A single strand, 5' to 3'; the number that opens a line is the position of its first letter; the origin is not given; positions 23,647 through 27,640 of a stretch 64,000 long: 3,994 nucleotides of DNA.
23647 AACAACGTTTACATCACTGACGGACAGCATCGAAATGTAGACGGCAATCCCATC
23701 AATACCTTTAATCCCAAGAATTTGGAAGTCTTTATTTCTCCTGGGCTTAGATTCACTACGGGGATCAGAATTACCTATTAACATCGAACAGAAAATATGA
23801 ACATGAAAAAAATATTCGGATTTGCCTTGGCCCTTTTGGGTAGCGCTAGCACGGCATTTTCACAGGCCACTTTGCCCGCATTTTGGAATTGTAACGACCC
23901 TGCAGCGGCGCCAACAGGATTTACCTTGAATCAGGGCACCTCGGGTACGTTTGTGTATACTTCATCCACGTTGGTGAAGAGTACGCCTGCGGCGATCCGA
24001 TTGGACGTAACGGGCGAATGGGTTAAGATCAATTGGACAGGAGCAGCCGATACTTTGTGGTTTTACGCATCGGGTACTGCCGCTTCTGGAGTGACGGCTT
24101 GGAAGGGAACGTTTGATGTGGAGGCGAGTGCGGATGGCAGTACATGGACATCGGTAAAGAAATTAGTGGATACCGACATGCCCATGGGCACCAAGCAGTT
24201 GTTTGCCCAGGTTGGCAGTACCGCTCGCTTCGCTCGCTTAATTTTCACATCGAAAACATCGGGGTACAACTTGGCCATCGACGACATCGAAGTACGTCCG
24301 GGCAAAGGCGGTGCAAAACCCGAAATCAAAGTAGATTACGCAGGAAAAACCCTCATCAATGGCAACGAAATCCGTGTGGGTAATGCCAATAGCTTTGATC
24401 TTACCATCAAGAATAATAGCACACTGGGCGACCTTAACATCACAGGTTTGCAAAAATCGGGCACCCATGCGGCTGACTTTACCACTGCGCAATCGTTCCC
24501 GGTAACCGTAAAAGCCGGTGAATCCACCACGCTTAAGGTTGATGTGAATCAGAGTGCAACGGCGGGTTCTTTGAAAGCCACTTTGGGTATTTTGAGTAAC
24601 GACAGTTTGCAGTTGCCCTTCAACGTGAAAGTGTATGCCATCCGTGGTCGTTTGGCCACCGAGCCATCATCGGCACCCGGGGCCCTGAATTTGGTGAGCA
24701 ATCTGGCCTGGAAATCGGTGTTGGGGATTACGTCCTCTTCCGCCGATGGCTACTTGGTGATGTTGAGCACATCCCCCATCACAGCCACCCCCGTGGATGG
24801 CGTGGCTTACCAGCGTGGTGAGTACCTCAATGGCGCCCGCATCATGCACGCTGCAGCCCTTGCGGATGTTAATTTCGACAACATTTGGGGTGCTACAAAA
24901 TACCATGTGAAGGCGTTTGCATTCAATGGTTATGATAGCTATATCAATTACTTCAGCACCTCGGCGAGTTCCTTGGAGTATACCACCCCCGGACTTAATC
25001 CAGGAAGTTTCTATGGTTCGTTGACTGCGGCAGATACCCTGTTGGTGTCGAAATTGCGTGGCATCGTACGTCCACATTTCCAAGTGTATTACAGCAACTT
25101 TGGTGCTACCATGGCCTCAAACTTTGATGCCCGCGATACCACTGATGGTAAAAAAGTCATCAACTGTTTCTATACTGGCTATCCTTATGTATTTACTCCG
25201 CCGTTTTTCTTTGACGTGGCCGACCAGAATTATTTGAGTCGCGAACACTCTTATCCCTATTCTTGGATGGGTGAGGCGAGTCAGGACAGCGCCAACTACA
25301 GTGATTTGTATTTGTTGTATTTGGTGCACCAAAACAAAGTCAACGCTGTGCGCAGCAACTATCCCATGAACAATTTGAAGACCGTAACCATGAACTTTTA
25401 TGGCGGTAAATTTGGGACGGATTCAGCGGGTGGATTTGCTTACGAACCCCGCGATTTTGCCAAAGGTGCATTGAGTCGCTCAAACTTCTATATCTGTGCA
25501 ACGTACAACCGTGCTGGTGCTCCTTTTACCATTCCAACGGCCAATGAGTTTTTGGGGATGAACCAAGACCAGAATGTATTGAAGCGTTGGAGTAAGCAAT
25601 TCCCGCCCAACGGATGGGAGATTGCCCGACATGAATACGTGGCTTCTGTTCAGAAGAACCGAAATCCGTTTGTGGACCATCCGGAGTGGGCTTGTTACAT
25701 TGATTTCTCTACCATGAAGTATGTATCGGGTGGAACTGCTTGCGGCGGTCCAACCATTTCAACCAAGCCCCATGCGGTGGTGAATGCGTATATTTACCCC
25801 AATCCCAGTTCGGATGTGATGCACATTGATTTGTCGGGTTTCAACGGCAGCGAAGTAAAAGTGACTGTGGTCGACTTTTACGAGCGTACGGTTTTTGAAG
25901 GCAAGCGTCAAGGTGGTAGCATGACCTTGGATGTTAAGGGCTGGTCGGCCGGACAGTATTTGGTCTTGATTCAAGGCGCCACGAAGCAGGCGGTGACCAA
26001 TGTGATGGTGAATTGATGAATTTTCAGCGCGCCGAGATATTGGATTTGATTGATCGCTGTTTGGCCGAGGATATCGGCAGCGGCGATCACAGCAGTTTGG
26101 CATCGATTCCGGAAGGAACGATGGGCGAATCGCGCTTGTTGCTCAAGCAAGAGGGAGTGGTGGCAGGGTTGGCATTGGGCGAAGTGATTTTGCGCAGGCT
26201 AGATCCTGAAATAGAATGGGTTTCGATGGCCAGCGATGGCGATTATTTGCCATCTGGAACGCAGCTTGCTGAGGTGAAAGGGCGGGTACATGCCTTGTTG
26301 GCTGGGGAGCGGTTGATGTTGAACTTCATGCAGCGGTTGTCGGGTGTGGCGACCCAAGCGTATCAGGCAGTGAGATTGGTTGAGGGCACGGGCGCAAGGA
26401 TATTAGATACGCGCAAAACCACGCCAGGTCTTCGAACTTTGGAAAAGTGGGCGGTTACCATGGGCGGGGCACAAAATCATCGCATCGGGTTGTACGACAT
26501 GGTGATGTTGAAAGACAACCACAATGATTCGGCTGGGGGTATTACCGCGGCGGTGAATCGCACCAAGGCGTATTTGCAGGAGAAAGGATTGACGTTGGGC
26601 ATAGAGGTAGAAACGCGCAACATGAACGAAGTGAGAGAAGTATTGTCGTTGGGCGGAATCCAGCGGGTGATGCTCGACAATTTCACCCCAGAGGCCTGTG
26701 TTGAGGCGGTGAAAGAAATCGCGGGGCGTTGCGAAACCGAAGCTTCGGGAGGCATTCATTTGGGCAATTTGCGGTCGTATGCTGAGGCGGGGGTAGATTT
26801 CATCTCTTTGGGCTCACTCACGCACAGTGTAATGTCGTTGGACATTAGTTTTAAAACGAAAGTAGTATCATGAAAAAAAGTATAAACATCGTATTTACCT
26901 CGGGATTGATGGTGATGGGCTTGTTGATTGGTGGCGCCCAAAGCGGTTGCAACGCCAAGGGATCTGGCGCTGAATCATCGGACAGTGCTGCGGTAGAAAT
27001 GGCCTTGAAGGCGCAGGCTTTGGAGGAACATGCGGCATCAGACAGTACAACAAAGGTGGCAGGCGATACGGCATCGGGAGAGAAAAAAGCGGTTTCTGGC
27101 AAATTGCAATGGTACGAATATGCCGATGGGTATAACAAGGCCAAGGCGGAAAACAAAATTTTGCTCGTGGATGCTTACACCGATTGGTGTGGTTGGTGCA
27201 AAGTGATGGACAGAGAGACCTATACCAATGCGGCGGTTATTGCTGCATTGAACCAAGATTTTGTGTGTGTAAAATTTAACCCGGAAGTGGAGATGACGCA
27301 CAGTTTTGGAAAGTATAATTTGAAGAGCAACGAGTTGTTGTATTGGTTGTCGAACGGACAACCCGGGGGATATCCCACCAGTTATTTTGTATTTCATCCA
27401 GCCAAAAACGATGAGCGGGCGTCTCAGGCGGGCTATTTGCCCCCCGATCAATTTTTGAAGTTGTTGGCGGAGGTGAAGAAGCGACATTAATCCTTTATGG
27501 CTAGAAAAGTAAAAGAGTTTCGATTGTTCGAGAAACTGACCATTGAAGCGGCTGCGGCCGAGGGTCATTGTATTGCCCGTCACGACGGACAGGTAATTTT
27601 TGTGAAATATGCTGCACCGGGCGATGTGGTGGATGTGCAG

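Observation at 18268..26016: Candidate extracellular DNA/nucleotide utilisation locus without SusD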

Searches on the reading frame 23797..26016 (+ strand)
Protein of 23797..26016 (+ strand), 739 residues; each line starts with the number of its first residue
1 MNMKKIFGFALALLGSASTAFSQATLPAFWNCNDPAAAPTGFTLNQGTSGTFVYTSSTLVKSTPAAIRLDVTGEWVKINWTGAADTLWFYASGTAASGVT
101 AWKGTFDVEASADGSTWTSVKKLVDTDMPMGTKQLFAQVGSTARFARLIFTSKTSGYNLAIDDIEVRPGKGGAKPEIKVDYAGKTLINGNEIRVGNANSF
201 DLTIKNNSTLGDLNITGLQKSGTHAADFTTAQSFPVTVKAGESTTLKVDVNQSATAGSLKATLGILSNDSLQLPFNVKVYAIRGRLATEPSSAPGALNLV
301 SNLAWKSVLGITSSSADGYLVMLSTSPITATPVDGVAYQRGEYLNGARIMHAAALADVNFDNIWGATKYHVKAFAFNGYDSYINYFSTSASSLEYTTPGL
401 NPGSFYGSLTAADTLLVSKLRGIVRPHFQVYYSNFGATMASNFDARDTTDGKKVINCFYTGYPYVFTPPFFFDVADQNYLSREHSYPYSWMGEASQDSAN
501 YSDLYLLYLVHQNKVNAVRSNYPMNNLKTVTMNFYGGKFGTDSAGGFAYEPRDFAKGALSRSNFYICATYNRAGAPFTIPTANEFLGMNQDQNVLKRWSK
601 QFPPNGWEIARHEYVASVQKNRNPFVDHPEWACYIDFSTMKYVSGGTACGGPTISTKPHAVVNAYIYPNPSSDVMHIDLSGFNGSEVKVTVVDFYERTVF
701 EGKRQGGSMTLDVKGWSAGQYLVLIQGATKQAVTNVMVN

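Call 3: search_protein_families(library=pfam, proteins=[window:23797-26016:+], max_evalue=0.01)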
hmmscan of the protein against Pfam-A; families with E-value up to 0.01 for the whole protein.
window:23797-26016:+ (739 aa): 3 families
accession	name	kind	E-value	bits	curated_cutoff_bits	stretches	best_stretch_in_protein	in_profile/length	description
PF04231.19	Endonuclease_1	-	7.5e-25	88.5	25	1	476-630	71-235/235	Endonuclease I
PF18962.6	Por_Secre_tail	-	1.3e-09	38.6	27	1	666-737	1-74/75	Secretion system C-terminal sorting domain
PF00754.31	F5_F8_type_C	-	0.00094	19.7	28.2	1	98-157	59-121/127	F5/8 type C domain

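Call 6: search_protein_families(library=ncbifam, proteins=[window:23797-26016:+], max_evalue=0.01)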
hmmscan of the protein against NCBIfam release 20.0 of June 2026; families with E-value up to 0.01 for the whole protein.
window:23797-26016:+ (739 aa): 5 families
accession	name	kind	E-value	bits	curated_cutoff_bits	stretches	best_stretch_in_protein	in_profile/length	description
NF012200.0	choice_anch_D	domain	2.7e-12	47.2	45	1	190-270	27-106/108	choice-of-anchor D domain-containing protein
NF038113.1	T9SSA_dep_M36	equivalog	1e-08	33.8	885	1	662-739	791-869/869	T9SS-dependent M36 family metallopeptidase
TIGR04183.1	Por_Secre_tail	domain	7.8e-08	32.2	23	1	666-739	1-72/72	T9SS type A sorting domain-containing protein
NF011716.0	PRK15137.1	equivalog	5.6e-07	29.8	372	1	549-628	162-228/235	deoxyribonuclease I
NF052323.1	T9SSA_dep_M6i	equivalog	0.00043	18.3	600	1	663-737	957-1036/1043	T9SS-dependent M6-like inactivated metalloprotease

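Call 8: search_solved_structures(query=window:23797-26016:+, max_evalue=0.01, show_alignments=2)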
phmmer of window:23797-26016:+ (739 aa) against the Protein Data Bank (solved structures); distinct sequences matched with E-value up to 0.01: 3.
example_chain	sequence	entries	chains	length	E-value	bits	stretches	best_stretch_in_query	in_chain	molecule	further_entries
2pu3_A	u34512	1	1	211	2.7e-05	25.7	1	512-626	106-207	Endonuclease I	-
1oup_A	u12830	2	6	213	8.6e-05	24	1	587-627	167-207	Nuclease | ENDONUCLEASE I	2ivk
1ouo_A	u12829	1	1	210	9.9e-05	23.8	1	587-627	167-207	Nuclease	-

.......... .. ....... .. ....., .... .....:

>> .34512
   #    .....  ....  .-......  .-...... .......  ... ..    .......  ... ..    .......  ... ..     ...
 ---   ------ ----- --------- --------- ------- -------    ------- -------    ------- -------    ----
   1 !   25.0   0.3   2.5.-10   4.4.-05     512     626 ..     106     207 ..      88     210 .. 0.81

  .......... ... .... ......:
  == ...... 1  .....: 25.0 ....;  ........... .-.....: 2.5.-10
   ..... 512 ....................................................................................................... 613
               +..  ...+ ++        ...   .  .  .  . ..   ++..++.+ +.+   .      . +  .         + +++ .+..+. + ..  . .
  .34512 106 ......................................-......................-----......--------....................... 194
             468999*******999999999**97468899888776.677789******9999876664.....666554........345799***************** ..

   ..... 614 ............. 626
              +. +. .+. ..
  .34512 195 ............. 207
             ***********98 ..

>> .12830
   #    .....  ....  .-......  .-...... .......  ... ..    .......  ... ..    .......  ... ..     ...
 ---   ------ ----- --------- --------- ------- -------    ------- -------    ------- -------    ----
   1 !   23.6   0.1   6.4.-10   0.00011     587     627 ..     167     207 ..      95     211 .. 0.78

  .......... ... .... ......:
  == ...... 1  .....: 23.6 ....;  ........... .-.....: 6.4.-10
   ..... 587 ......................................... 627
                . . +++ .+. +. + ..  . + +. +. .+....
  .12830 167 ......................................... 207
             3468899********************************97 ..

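Call 23: search_protein_families(library=pfam, proteins=[window:23797-26016:+], max_evalue=10)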
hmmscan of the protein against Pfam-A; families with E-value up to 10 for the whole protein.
window:23797-26016:+ (739 aa): 7 families
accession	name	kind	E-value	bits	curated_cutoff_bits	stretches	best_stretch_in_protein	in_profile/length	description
PF04231.19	Endonuclease_1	-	7.5e-25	88.5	25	1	476-630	71-235/235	Endonuclease I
PF18962.6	Por_Secre_tail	-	1.3e-09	38.6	27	1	666-737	1-74/75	Secretion system C-terminal sorting domain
PF00754.31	F5_F8_type_C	-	0.00094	19.7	28.2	1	98-157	59-121/127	F5/8 type C domain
PF22544.2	HYDIN_VesB_CFA65-like_Ig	-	0.015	15.9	25.5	1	190-272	13-90/100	HYDIN/CFA65/VesB-like, Ig-like domain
PF11589.14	DUF3244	-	0.016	15.7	25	1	664-729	24-87/96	Domain of unknown function (DUF3244)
PF13944.12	Calycin_like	-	0.065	14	30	1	195-278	31-118/124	Calycin-like beta-barrel domain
PF23891.1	DUF7243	-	0.82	9.7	27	1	214-257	97-140/177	Family of unknown function (DUF7243)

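Call 92: predict_structure(alignment_id=A6)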
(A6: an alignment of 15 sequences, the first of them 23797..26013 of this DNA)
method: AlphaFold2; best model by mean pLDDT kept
length: 739 residues; sequences in the alignment: 15
mean_pLDDT: 66.9   pTM: 0.51
mean pLDDT of the five models: 66.9, 64.6, 63.0, 60.0, 55.8
residues with pLDDT >= 90: 82; 70-90: 337; 50-70: 134; < 50: 186
segments of 3 or more residues with pLDDT < 50: 1-66, 432-438, 447-521, 581-587, 651-670, 694-696, 734-739
pLDDT, mean of each block of 10 residues (from residue 1): 37 32 30 42 38 34 48 70 71 66 88 82 83 79 79 75 63 81 77 83 89 92 85 88 91 78 90 84 67 87 90 81 88 74 77 85 86 80 66 93 77 86 69 48 53 41 30 29 24 32 29 27 73 59 76 72 75 63 46 83 82 78 84 86 72 36 36 67 74 62 81 66 66 45
secondary structure, 60 per line:
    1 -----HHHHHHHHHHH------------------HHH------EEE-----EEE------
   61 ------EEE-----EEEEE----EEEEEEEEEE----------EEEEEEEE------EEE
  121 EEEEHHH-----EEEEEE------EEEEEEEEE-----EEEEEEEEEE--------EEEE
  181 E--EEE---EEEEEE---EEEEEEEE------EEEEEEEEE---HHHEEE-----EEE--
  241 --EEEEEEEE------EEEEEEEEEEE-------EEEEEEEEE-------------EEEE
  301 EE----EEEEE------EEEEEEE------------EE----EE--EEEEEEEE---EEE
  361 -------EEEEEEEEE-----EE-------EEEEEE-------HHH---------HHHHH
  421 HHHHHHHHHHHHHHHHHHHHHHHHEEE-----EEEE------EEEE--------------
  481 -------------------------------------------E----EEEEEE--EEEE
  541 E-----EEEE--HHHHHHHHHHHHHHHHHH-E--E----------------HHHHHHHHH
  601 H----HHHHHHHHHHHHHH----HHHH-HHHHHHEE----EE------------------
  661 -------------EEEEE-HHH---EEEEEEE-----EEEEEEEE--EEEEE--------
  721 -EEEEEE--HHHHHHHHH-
elements in order (helices of 4 or more, strands of 3 or more residues): H6-16 E44-46 E52-54 E67-69 E75-79 E84-93 E104-111 E118-124 E133-138 E145-153 E159-168 E177-181 E184-186 E190-195 E199-206 E213-221 E228-230 E236-238 E243-250 E257-267 E275-283 E297-302 E307-311 E318-324 E347-354 E358-360 E368-376 E391-396 H416-444 E445-447 E453-456 E463-466 E529-534 E537-541 E547-550 H553-570 H592-601 H606-619 H624-627 H629-634 E674-678 E686-692 E698-705 E708-712 E722-727 H730-738

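Call 97: fold_search(model_id=the predicted structure, library=pdb)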
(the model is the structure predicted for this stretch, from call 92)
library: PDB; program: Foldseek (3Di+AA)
matches with E <= 10: 1922; with E <= 0.001: 216
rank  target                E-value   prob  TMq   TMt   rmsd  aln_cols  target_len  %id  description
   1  5e53_D                7.5e-09  1.00  0.14  0.26  17.8       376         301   11  Crystal structure of chicken CNTN1 FN1-FN3 domains (released 2016-08-31)
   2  4m4r_A                8.8e-09  1.00  0.10  0.14  50.4       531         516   10  Epha4 ectodomain complex with ephrin a5 (released 2013-10-30)
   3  6xay_A                2.3e-08  1.00  0.10  0.26  21.4       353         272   12  Structure of a fragment of human fibronectin containing the 10th, 11th and 12th type III domains (released 2021-06-09)
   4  7mrk_D                6.1e-08  1.00  0.16  0.31  19.1       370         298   13  Chicken CNTN4 APP complex (released 2022-01-05)
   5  5e53_B                7.2e-08  1.00  0.15  0.29  18.1       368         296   12  Crystal structure of chicken CNTN1 FN1-FN3 domains (released 2016-08-31)
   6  5e53_A                1.2e-07  1.00  0.14  0.26  17.2       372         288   11  Crystal structure of chicken CNTN1 FN1-FN3 domains (released 2016-08-31)
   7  7mrs_A                1.3e-07  1.00  0.14  0.29  18.1       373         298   11  Zebrafish CNTN4 APPb complex (released 2022-01-05)
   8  6xax_B                1.9e-07  1.00  0.11  0.27  22.5       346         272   11  Structure of a fragment of human fibronectin containing the 11th type III domain, extra domain A, and the 12th type II (released 2021-06-09)
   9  3r8q                  2.1e-07  1.00  0.11  0.27  20.9       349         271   10  Structure of Fibronectin domain 12-14 (released 2012-04-11)
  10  5e53_C                2.3e-07  1.00  0.16  0.32  16.5       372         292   13  Crystal structure of chicken CNTN1 FN1-FN3 domains (released 2016-08-31)
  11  1fnh                  2.6e-07  1.00  0.11  0.27  23.6       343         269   10  CRYSTAL STRUCTURE OF HEPARIN AND INTEGRIN BINDING SEGMENT OF HUMAN FIBRONECTIN (released 1999-03-16)
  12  6xay_B                3.1e-07  1.00  0.10  0.26  21.6       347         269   12  Structure of a fragment of human fibronectin containing the 10th, 11th and 12th type III domains (released 2021-06-09)
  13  5e7l                  3.6e-07  1.00  0.15  0.28  17.5       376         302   13  Crystal structure of mouse CNTN2 FN1-FN3 domains (released 2016-08-31)
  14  6xay_C                4.3e-07  1.00  0.11  0.26  21.9       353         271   12  Structure of a fragment of human fibronectin containing the 10th, 11th and 12th type III domains (released 2021-06-09)
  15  9ba4_A                9.8e-07  1.00  0.15  0.12  19.6       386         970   12  Full-length cross-linked Contactin 2 (CNTN2) (released 2024-07-17)
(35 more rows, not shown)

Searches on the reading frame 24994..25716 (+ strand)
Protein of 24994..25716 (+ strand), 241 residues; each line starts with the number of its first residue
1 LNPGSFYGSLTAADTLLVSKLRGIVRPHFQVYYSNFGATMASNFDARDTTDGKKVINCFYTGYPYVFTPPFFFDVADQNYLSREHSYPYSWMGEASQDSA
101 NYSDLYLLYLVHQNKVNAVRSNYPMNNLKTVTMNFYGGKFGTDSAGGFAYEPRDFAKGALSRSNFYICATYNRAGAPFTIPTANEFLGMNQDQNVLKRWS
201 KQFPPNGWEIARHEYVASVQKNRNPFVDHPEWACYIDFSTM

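Call 51: search_solved_structures(query=A2, max_evalue=0.001, show_alignments=2)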
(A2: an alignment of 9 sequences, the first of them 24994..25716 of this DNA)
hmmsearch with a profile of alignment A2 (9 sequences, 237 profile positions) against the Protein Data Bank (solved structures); distinct sequences matched with E-value up to 0.001: 5.
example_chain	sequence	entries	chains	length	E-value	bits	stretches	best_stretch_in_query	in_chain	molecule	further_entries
1oup_A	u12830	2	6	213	5.1e-19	72.2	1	92-230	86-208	Nuclease | ENDONUCLEASE I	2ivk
1ouo_A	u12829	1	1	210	5.5e-19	72.1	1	92-229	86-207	Nuclease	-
2pu3_A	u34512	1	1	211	6.3e-17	65.3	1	92-228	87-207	Endonuclease I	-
2g7e_A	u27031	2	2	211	2.3e-14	56.9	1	98-228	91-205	Endonuclease I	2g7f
2vnd_A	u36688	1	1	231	3.2e-14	56.5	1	98-228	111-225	ENDONUCLEASE I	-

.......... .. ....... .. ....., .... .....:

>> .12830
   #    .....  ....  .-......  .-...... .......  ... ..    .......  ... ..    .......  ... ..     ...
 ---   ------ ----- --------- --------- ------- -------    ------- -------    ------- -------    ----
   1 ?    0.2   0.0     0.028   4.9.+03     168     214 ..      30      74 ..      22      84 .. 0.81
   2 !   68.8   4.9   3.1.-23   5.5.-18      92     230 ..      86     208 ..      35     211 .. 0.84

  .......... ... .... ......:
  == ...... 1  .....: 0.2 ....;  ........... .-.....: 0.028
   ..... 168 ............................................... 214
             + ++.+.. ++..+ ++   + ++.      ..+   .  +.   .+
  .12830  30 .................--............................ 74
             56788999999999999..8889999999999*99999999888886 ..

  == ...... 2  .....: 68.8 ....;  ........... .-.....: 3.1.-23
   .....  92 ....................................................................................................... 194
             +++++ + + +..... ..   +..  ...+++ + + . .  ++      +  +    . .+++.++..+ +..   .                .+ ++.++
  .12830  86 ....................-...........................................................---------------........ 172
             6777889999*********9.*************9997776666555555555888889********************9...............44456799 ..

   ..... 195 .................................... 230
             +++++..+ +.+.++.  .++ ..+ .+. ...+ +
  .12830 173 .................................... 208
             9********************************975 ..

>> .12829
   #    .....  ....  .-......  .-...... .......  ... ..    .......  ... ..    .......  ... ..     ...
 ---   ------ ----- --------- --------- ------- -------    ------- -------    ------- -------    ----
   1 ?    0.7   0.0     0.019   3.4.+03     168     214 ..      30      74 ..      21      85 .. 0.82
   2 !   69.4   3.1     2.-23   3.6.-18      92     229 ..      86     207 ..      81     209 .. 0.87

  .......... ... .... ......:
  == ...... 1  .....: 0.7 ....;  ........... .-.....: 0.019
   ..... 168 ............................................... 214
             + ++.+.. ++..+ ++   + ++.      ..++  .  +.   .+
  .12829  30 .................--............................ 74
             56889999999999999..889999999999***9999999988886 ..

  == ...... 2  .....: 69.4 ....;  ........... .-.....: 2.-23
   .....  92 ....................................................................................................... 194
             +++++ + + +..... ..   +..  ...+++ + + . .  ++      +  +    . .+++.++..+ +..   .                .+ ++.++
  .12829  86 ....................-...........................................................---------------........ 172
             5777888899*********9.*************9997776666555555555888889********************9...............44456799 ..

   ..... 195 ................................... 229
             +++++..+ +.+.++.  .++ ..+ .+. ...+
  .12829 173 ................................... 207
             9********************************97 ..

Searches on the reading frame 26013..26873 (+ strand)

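Call 3: search_protein_families(library=pfam, proteins=[window:26013-26873:+], max_evalue=0.01)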
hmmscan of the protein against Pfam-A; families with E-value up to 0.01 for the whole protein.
window:26013-26873:+ (286 aa): 2 families
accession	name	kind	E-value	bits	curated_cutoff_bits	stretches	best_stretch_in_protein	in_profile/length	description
PF01729.25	QRPTase_C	-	7.3e-53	179.2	23.1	1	112-281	1-169/169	Quinolinate phosphoribosyl transferase, C-terminal domain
PF02749.22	QRPTase_N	-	3.6e-14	53.2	27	1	28-110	4-82/82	Quinolinate phosphoribosyl transferase, N-terminal domain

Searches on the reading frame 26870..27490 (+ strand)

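Call 3: search_protein_families(library=pfam, proteins=[window:26870-27490:+], max_evalue=0.01)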
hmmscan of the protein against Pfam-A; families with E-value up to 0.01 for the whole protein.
window:26870-27490:+ (206 aa): 4 families
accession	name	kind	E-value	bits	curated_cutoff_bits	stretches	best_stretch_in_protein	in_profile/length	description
PF03190.21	Thioredox_DsbH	-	6.2e-14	52.7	27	1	76-139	17-81/163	Protein of unknown function, DUF255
PF13899.12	Thioredoxin_7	-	6.8e-11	42.6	27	1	81-141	2-63/83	Thioredoxin-like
PF13098.12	Thioredoxin_2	-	1.8e-06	28.6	27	1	91-199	1-104/104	Thioredoxin-like domain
PF00085.26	Thioredoxin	-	6.4e-05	23.3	23.5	1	92-137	15-57/103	Thioredoxin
